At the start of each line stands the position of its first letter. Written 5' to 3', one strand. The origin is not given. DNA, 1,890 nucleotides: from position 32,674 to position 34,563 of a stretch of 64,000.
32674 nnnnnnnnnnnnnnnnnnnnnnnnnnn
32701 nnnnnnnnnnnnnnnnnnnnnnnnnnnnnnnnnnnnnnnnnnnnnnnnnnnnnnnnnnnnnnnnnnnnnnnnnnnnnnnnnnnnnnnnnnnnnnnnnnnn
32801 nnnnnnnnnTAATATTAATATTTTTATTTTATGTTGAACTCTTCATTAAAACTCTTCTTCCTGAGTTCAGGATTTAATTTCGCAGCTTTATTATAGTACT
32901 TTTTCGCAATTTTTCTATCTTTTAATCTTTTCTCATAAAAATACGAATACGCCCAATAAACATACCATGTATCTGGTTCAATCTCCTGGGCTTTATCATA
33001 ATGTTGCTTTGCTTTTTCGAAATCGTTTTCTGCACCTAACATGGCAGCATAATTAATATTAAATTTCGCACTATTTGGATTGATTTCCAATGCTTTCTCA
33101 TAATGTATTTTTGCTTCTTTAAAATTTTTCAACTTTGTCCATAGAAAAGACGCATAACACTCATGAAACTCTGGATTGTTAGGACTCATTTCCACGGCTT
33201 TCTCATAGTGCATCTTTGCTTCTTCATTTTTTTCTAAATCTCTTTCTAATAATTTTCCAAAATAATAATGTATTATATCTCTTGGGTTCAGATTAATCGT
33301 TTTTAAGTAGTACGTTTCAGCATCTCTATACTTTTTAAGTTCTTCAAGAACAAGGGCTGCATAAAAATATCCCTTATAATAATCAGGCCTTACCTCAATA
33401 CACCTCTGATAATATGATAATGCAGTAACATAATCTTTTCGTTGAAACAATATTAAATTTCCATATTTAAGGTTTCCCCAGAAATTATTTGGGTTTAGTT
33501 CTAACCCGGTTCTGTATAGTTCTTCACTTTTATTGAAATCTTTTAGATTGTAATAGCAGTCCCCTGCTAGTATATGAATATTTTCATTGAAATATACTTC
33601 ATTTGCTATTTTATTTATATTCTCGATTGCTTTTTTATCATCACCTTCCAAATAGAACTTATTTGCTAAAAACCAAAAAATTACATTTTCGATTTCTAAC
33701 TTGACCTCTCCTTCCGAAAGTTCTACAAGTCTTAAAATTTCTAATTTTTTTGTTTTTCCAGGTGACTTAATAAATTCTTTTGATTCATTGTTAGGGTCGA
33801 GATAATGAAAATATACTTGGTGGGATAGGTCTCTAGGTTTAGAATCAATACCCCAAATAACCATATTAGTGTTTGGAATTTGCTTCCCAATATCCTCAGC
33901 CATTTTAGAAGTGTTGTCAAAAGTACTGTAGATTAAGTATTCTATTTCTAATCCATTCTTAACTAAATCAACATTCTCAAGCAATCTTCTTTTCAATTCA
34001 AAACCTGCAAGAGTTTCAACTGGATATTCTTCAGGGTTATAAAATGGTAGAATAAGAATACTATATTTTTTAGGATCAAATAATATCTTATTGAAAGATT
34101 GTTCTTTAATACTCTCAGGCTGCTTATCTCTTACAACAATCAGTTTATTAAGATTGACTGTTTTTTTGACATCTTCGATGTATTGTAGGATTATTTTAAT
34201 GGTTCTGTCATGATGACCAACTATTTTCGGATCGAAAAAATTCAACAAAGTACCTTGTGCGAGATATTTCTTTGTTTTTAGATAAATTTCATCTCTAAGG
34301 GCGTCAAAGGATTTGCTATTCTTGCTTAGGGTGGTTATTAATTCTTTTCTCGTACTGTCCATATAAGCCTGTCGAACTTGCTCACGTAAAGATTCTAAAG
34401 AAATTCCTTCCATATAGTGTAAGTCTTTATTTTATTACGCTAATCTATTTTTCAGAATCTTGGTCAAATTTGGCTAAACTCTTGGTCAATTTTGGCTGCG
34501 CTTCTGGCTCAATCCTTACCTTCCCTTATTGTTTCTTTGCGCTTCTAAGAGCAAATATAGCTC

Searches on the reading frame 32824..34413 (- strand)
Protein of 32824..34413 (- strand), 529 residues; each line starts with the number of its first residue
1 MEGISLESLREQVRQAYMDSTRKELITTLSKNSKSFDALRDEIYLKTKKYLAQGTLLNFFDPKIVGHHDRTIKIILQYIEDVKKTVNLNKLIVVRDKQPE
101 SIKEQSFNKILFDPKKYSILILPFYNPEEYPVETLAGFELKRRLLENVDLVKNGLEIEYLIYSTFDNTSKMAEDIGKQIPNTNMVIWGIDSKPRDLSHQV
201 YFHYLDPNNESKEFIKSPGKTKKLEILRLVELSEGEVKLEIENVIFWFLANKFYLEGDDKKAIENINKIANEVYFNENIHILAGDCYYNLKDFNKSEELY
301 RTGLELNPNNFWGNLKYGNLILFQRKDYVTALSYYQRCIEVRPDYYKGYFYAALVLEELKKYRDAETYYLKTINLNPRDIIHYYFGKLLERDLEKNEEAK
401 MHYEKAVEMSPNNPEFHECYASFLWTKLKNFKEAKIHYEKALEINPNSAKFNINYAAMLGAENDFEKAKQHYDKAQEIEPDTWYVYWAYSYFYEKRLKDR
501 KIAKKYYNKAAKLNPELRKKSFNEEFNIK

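Call 9: search_protein_families(library=pfam, proteins=[window:32824-34413:-], max_evalue=0.01)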
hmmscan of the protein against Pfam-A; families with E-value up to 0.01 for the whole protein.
window:32824-34413:- (529 aa): 23 families
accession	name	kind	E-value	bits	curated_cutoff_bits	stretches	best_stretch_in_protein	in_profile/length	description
PF00515.34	TPR_1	-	2.2e-29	100.5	27.8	4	284-310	8-34/34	Tetratricopeptide repeat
PF07719.23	TPR_2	-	4.3e-29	98.6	27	3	279-310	3-34/34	Tetratricopeptide repeat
PF13181.12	TPR_8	-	1.3e-24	84.7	25.7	2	280-310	4-34/34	Tetratricopeptide repeat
PF13428.12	TPR_14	-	3.6e-20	70.8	23.5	0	389-422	10-43/44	Tetratricopeptide repeat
PF13431.12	TPR_17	-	2.3e-17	62.2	24.4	2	437-470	1-34/34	Tetratricopeptide repeat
PF14559.12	TPR_19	-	2.6e-17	63.3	25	1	429-481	5-57/68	Tetratricopeptide repeat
PF13414.12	TPR_11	-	5.6e-12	45.6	26.8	1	390-418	4-32/42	TPR repeat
PF13424.12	TPR_12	-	3.2e-11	43.7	30.1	1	321-375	12-74/77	Tetratricopeptide repeat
PF13432.12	TPR_16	-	2.2e-10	41.2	32.7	0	324-373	9-58/65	Tetratricopeptide repeat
PF23914.1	TPR_CcmH_CycH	-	2.2e-10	41.1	42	1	425-516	60-153/158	Cytochrome c-type biogenesis protein H TPR domain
PF25474.1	TPR_TmcB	-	1.4e-09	38.4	27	2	466-516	71-121/125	TmcB, TPR repeats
PF13174.12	TPR_6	-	5.4e-08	33.4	26.3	0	349-377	3-31/33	Tetratricopeptide repeat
PF12895.13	ANAPC3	-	4.7e-07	30.4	27.2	0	244-299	25-78/82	Anaphase-promoting complex, cyclosome, subunit 3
PF23241.1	HAT_PRP39_C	-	4.7e-06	27.1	33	1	394-491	39-135/139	PRP39 C-terminal HAT repeat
PF24575.1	TPR_Slam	-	5.2e-05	24.1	35.2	0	422-471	54-103/104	Surface lipoprotein assembly modifier, N-terminal TPR repeats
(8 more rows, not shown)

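Call 85: search_protein_families(library=padloc, proteins=[window:32824-34413:-], max_evalue=0.001)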
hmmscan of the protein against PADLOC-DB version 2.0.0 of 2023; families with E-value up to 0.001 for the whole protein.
window:32824-34413:- (529 aa): 1 family
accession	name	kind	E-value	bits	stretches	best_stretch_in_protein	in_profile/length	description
PDLC04781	PDC-M71B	-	0.00096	16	1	424-523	357-460/515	-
